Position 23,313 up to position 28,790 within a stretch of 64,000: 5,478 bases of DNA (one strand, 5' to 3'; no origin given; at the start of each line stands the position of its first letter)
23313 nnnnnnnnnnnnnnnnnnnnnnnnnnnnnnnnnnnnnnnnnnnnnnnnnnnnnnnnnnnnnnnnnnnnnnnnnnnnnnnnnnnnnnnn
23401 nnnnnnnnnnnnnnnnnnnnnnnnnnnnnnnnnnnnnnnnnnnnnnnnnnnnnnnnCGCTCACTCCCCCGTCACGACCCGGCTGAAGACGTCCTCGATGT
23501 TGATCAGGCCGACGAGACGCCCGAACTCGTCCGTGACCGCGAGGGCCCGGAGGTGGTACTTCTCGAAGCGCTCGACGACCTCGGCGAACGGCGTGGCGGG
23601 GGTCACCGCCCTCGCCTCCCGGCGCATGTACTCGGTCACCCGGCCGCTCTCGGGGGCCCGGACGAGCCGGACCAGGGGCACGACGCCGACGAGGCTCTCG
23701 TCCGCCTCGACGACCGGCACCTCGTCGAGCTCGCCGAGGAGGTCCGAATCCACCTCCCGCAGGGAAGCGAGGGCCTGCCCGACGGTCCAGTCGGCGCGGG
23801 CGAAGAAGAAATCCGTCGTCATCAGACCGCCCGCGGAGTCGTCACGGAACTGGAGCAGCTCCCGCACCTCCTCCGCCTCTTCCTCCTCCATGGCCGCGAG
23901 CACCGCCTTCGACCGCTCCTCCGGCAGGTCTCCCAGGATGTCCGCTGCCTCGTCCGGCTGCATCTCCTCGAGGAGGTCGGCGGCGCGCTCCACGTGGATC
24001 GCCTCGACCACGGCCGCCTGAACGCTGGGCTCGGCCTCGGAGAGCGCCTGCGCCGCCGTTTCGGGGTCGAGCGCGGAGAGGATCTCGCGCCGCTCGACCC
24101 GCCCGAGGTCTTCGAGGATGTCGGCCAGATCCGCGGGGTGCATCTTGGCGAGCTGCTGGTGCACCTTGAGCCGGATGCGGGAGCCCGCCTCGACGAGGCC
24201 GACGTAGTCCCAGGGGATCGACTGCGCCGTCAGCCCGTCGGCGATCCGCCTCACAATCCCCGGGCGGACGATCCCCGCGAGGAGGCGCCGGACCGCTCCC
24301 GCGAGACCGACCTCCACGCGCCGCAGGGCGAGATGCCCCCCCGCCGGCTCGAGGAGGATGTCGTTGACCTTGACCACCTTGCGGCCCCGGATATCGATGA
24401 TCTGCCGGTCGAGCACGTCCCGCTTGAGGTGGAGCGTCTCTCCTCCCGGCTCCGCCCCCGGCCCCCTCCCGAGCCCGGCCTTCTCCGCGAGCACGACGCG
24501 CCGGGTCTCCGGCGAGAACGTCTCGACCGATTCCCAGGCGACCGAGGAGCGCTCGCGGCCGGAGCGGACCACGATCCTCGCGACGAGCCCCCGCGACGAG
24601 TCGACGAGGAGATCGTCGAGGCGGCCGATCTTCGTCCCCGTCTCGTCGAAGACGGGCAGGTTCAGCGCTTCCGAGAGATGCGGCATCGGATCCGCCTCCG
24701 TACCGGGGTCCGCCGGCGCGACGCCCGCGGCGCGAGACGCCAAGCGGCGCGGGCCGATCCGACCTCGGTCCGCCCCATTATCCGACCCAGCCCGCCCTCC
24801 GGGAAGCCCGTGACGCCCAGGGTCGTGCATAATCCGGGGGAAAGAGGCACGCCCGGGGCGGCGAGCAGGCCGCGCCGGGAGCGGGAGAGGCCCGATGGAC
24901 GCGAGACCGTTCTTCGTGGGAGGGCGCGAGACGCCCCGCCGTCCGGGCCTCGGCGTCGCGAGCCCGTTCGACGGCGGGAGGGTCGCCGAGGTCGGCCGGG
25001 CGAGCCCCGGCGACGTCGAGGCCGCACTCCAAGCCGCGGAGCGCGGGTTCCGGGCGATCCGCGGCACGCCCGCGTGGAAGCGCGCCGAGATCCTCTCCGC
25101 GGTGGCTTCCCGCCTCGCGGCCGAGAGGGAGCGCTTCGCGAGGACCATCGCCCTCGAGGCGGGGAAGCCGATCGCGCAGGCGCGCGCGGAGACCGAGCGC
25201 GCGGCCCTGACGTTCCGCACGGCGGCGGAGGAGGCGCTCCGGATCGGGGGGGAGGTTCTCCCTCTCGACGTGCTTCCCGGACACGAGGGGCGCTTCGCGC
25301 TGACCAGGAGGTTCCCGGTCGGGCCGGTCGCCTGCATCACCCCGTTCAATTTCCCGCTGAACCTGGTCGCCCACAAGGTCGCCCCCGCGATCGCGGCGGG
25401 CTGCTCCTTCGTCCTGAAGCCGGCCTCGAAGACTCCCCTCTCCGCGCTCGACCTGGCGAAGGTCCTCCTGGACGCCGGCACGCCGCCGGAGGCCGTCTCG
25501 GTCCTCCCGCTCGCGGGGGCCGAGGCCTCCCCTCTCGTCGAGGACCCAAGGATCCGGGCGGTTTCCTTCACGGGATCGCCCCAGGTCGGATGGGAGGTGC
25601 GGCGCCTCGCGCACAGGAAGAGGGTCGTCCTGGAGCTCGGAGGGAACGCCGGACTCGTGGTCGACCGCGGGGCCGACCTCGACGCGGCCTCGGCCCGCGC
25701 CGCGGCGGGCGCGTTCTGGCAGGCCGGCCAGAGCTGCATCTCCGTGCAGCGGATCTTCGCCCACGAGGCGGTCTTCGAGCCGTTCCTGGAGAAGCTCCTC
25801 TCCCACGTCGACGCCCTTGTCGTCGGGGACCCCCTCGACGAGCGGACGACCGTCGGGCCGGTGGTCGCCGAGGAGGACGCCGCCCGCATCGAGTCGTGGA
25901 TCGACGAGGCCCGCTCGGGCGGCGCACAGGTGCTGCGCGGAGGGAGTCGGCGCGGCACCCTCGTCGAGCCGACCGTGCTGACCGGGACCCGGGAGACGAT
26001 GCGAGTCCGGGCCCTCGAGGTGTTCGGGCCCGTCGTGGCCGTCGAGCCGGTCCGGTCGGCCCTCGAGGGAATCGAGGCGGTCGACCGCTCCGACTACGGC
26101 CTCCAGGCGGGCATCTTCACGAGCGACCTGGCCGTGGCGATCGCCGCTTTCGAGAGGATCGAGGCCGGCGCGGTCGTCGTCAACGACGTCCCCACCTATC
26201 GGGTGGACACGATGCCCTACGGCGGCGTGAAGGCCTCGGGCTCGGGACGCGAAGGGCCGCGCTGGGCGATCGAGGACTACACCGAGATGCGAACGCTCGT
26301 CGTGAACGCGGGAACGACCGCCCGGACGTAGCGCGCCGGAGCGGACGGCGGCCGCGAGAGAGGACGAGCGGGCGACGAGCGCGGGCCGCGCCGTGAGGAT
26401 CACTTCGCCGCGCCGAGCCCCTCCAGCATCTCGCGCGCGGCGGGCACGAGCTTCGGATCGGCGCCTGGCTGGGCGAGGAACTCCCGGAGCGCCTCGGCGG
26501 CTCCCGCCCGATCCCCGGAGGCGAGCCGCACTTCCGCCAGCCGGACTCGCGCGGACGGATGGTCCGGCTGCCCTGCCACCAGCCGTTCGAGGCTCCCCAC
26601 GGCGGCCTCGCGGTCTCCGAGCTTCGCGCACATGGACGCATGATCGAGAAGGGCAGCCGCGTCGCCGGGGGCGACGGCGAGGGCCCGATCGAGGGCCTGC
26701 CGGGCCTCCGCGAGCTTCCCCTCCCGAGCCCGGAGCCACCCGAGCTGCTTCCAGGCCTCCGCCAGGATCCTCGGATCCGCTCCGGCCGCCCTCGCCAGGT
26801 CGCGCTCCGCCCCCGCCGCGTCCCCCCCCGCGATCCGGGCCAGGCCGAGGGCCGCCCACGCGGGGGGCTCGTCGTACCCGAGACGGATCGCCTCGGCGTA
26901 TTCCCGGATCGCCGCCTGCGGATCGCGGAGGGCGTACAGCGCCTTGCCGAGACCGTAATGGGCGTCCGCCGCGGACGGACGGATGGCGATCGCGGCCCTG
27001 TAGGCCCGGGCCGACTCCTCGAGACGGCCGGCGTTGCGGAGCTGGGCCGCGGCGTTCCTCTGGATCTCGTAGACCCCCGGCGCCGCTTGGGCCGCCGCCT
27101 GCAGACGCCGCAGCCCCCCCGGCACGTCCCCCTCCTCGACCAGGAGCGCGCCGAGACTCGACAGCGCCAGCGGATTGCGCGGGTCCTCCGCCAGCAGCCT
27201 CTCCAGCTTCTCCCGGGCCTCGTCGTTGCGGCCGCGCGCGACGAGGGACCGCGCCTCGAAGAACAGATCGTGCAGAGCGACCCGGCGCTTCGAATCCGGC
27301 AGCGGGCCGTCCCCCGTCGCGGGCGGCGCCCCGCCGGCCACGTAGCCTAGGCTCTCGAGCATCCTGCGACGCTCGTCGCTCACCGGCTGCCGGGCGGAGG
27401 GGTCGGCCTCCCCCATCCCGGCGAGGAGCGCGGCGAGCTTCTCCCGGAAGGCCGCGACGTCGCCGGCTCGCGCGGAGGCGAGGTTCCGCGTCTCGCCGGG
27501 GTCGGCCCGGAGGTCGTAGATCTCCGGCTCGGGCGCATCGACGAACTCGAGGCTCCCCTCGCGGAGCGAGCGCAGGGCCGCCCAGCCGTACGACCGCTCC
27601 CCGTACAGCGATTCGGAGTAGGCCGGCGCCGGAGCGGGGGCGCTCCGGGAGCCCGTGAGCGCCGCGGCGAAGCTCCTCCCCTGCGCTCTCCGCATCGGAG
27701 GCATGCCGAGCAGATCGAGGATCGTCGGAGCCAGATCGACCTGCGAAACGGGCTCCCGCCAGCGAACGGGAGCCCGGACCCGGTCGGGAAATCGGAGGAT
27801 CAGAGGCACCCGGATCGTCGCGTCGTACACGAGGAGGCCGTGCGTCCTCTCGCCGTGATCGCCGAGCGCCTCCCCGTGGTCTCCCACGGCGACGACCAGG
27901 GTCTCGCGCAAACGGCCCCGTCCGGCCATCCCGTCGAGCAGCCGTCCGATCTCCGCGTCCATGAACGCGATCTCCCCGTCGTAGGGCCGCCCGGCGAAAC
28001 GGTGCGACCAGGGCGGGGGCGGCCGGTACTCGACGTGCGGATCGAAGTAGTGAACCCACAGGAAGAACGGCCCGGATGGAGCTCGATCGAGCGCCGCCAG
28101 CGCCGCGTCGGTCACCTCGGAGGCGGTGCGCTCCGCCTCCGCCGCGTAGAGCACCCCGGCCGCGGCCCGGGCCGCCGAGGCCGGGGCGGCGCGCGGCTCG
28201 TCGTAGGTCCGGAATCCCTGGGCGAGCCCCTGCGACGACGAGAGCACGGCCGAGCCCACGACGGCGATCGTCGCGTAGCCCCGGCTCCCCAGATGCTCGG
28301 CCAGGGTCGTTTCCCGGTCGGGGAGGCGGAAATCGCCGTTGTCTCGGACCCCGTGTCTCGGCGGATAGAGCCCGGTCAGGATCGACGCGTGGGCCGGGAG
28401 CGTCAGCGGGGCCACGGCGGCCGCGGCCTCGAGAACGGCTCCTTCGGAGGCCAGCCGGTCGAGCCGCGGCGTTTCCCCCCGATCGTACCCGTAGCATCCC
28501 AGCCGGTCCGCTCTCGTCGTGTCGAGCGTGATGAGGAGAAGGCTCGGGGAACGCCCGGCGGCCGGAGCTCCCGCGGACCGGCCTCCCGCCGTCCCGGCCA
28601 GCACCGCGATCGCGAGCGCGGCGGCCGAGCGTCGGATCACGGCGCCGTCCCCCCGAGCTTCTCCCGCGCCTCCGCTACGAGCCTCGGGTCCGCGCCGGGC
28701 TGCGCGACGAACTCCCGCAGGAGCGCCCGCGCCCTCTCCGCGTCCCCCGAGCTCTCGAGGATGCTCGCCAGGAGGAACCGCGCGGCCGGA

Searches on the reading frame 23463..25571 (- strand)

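Call 46: search_protein_families(library=pfam, proteins=[window:23463-25571:-], max_evalue=0.00001)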
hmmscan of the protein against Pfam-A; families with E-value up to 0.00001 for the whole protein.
window:23463-25571:- (703 aa): 3 families
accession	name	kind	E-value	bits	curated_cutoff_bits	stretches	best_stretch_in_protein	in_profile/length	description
PF03448.22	MgtE_N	-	3.4e-27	95.4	25.9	1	477-578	1-102/102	MgtE intracellular N domain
PF00571.33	CBS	-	1.3e-17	64.2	24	1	645-699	1-55/57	CBS domain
PF05239.21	PRC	-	4.7e-10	39.8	21.2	0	300-361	7-71/78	PRC-barrel domain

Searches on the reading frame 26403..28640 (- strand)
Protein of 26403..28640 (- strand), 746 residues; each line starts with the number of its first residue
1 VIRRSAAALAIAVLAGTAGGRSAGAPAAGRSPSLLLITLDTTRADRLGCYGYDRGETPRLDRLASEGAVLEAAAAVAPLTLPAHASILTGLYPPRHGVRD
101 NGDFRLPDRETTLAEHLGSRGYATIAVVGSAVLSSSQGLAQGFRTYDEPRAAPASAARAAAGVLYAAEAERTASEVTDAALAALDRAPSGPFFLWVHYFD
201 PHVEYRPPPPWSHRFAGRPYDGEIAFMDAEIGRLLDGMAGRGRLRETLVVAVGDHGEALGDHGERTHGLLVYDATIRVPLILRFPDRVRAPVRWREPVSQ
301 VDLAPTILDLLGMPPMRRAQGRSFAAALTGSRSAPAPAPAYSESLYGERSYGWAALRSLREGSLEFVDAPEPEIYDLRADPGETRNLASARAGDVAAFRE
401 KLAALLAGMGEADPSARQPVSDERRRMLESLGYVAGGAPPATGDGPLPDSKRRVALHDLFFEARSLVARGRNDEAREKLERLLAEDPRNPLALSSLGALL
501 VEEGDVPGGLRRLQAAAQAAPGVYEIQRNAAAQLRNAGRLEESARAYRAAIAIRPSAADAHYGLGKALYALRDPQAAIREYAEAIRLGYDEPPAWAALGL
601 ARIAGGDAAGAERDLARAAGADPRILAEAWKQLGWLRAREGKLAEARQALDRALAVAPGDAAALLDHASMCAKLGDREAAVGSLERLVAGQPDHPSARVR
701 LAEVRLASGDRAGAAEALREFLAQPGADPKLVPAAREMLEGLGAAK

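Call 46: search_protein_families(library=pfam, proteins=[window:26403-28640:-], max_evalue=0.00001)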
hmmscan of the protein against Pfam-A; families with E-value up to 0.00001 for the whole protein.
window:26403-28640:- (746 aa): 17 families
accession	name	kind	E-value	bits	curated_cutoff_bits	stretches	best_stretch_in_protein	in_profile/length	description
PF00884.28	Sulfatase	-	2.4e-42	145.7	25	1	33-313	2-301/301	Sulfatase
PF13414.12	TPR_11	-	6e-21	74.3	26.8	1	536-570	6-40/42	TPR repeat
PF07719.23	TPR_2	-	3.8e-19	67.6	27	0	627-660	1-34/34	Tetratricopeptide repeat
PF13432.12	TPR_16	-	3.3e-18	66.2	32.7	2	534-587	7-60/65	Tetratricopeptide repeat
PF14559.12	TPR_19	-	3e-16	59.9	25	0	466-523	1-58/68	Tetratricopeptide repeat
PF01663.27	Phosphodiest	-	4.2e-15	56.6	23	1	34-104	1-68/342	Type I phosphodiesterase / nucleotide pyrophosphatase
PF13428.12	TPR_14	-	1.2e-13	50.7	23.5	0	628-668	2-42/44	Tetratricopeptide repeat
PF16347.10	SGSH_C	-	9.6e-12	45.8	29.3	1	270-391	10-135/154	N-sulphoglucosamine sulphohydrolase, C-terminal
PF00515.34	TPR_1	-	4e-10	39.5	27.8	0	627-659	1-33/34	Tetratricopeptide repeat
PF13181.12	TPR_8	-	5e-10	39.2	25.7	0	627-658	1-32/34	Tetratricopeptide repeat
PF23914.1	TPR_CcmH_CycH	-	1.6e-09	38.2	42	0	627-724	50-150/158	Cytochrome c-type biogenesis protein H TPR domain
PF13431.12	TPR_17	-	3.6e-09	36.6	24.4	0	546-578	1-33/34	Tetratricopeptide repeat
PF13174.12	TPR_6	-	9.1e-09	35.8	26.3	0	463-487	7-31/33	Tetratricopeptide repeat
PF13176.12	TPR_7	-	1.7e-07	31.2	27.9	0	463-490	6-35/36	Tetratricopeptide repeat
PF13371.12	TPR_9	-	2.7e-07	30.9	35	0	638-698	6-66/73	Tetratricopeptide repeat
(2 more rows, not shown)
